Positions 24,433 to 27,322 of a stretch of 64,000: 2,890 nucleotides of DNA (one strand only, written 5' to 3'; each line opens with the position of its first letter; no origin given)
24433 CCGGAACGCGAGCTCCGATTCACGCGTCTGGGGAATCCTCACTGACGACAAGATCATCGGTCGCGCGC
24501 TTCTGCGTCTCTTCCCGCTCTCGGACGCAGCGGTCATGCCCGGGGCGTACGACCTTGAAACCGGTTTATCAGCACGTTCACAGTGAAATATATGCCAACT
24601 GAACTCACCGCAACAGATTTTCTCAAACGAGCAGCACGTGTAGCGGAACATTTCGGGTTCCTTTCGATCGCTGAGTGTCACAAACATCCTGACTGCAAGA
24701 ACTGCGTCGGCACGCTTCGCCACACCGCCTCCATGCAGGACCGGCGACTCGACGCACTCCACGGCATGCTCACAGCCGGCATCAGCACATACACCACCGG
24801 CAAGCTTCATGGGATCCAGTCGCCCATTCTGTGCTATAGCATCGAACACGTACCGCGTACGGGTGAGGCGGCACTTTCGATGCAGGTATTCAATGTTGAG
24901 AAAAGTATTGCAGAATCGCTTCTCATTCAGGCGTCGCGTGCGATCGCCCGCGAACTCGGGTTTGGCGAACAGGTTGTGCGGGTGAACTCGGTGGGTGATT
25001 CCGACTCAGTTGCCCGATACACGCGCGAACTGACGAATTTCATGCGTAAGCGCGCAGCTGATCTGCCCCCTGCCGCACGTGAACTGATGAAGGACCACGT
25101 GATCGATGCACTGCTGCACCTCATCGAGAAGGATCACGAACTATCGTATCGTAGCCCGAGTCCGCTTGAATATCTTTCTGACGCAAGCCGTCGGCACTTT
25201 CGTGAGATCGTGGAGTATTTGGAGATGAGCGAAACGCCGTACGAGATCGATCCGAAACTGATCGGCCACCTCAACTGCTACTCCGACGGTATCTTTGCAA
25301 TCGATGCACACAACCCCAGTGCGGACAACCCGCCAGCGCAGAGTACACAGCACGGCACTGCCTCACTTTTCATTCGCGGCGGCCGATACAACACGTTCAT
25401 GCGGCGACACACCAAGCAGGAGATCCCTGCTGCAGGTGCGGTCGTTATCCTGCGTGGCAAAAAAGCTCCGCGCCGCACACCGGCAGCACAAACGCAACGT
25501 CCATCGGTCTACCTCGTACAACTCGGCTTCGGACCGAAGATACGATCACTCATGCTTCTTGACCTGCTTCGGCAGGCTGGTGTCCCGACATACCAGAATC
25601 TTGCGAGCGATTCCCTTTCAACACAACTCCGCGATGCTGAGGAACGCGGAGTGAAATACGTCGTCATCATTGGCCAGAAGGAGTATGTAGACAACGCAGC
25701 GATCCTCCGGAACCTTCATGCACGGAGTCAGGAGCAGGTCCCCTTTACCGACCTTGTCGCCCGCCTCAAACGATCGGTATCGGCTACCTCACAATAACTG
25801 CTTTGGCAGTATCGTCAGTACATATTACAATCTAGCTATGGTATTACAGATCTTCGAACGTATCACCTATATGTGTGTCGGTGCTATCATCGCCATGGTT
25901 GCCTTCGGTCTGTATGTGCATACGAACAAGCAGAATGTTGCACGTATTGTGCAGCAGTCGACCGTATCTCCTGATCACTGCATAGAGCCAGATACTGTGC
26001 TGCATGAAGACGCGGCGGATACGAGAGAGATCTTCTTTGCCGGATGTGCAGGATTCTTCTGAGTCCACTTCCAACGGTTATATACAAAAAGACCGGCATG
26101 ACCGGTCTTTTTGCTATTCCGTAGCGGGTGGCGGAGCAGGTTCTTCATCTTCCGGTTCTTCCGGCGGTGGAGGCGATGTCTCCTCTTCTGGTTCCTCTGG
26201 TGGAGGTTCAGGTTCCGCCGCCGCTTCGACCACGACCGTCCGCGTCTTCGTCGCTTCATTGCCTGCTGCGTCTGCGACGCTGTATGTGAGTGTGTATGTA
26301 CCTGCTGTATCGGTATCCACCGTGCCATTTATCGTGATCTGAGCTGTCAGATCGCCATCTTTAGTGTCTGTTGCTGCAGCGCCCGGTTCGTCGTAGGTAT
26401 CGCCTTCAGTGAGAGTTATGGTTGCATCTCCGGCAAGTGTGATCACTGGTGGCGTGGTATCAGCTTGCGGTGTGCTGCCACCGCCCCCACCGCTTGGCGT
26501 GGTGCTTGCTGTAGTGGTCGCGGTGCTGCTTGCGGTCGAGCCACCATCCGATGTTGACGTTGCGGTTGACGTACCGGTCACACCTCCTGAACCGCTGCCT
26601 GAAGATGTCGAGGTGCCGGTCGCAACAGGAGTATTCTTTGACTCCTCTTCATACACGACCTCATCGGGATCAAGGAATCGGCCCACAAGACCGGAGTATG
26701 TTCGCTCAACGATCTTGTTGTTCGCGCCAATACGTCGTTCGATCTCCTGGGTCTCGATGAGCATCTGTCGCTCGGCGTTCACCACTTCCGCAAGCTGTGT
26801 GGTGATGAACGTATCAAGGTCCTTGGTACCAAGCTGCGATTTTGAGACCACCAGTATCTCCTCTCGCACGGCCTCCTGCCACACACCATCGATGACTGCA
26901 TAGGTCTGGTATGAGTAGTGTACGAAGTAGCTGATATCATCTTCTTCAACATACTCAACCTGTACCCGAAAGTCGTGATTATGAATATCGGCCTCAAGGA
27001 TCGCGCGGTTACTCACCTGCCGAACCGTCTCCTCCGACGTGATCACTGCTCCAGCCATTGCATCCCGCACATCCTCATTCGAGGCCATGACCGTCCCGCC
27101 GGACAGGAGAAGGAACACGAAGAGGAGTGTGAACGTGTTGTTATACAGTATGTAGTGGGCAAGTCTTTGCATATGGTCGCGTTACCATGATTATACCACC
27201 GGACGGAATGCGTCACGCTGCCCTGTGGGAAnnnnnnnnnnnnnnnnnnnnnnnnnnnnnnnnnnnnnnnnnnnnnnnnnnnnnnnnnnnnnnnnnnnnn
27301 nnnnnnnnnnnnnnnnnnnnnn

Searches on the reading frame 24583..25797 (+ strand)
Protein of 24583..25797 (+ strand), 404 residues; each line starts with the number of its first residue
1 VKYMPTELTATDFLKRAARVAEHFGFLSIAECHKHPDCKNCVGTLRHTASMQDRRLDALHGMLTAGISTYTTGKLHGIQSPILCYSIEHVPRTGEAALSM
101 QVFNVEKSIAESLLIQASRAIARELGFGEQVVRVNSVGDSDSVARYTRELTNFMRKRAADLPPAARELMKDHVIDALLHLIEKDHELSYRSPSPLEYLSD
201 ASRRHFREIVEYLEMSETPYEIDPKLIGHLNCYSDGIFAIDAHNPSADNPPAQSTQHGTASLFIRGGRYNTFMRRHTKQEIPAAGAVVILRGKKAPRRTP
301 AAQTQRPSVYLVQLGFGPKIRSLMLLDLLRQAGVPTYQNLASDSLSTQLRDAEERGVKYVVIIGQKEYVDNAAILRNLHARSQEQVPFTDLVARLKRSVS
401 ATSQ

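Call 10: search_protein_families(library=pfam, max_evalue=0.001, proteins=[window:24583-25797:+])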
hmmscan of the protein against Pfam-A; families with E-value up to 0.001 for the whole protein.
window:24583-25797:+ (404 aa): 1 family
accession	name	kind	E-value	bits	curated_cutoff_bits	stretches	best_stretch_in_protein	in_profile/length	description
PF03129.25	HGTP_anticodon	-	8.2e-11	42.4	21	1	327-396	23-92/94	Anticodon binding domain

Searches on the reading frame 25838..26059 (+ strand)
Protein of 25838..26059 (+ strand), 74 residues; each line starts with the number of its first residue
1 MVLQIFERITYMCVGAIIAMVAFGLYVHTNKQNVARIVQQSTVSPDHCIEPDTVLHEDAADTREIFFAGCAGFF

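Call 65: find_related_loci(query=A6, collection=metagenome_contigs, flank=8000)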
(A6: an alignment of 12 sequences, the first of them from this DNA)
Query A6 (74 aa) in metagenome_contigs; peptide patterns used: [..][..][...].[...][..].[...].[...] (x = any residue, [..] = any of these).
69 stretches matched a pattern; 4 encode a relative of the query (tblastn E <= 1e-3); 4 distinct loci.
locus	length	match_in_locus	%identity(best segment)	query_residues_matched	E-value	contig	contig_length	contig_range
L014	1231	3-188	35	14-74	5e-8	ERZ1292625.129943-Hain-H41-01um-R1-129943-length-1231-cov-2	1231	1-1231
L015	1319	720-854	33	30-74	1e-6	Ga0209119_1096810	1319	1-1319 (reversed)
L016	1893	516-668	38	25-74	4e-6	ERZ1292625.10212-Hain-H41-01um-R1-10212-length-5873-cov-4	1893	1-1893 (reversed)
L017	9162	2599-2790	28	11-74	1e-5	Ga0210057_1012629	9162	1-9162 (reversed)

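Call 75: search_protein_families(library=pfam, max_evalue=1, proteins=[window:25838-26059:+])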
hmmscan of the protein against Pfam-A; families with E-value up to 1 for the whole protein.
seq(74 aa): 1 family
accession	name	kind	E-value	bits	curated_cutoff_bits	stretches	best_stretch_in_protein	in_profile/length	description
PF21749.2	DACND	-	0.12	12.3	27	1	11-67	4-60/173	Probable sensor domain DACND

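Call 76: search_protein_families(library=ncbifam, max_evalue=1, proteins=[window:25838-26059:+])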
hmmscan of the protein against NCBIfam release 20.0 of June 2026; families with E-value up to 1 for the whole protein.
seq(74 aa): 2 families
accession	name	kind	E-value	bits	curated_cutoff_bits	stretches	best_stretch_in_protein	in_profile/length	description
NF037982.1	Nramp_1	equivalog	0.087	12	50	1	2-43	126-166/404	Nramp family divalent metal transporter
NF041693.1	Shig_StxA_1c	exception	0.089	12.4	718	1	7-41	244-278/310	Shiga toxin Stx1c subunit A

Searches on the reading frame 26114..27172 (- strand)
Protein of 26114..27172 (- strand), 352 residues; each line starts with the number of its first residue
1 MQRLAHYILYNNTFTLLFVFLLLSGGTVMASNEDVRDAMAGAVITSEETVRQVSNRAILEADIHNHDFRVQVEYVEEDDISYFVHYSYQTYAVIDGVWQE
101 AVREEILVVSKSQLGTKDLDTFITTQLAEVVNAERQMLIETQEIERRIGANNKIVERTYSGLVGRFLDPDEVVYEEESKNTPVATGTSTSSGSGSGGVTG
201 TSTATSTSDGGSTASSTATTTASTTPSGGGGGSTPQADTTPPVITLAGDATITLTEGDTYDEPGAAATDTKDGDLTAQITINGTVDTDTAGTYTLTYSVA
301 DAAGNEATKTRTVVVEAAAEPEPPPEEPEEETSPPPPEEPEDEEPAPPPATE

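Call 10: search_protein_families(library=pfam, max_evalue=0.001, proteins=[window:26114-27172:-])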
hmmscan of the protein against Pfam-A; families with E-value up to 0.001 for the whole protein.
window:26114-27172:- (352 aa): 1 family
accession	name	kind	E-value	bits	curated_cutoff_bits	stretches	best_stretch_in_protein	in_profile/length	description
PF16403.11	Bact_surface_Ig-like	-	2.3e-26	92.1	27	1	244-315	1-71/71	Bacterial surface protein, Ig-like domain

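Call 75: search_protein_families(library=pfam, max_evalue=1, proteins=[window:26114-27172:-])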
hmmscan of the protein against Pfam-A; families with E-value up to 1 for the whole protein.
window:26114-27172:- (352 aa): 8 families
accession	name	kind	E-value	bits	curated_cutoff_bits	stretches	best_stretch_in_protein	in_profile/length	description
PF16403.11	Bact_surface_Ig-like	-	2.3e-26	92.1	27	1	244-315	1-71/71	Bacterial surface protein, Ig-like domain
PF07523.18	Big_3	-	0.0031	18.2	21.2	1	276-313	34-66/68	Bacterial Ig-like domain (group 3)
PF23237.1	HYR_4C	-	0.0041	17.7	27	1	263-314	22-72/73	HYR-like domain with 4 cysteines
PF02494.22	HYR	-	0.012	16.3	21.7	1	238-314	2-80/81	HYR domain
PF18981.6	InlK_D3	-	0.032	14.7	25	1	274-313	31-72/75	Internalin K domain (D3/D4)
PF00028.23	Cadherin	-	0.084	13.7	28.8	1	273-315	51-90/93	Cadherin domain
PF15418.12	DUF4625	-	0.15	12.8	27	1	289-314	104-129/131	Domain of unknown function (DUF4625)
PF13750.12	Big_3_3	-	0.33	11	27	0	288-312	119-143/157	Bacterial Ig-like domain (group 3)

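Call 76: search_protein_families(library=ncbifam, max_evalue=1, proteins=[window:26114-27172:-])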
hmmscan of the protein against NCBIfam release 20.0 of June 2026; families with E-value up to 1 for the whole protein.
window:26114-27172:- (352 aa): 2 families
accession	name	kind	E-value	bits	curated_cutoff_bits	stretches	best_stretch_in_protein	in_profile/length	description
NF047446.1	barrel_OmpL47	domain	0.0042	17.5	40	1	248-315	3-68/68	OmpL47-type beta-barrel domain-containing protein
NF038033.1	FEA1_rel_lipo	equivalog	0.079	11.6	250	1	186-240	32-86/406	FEA1-related lipoprotein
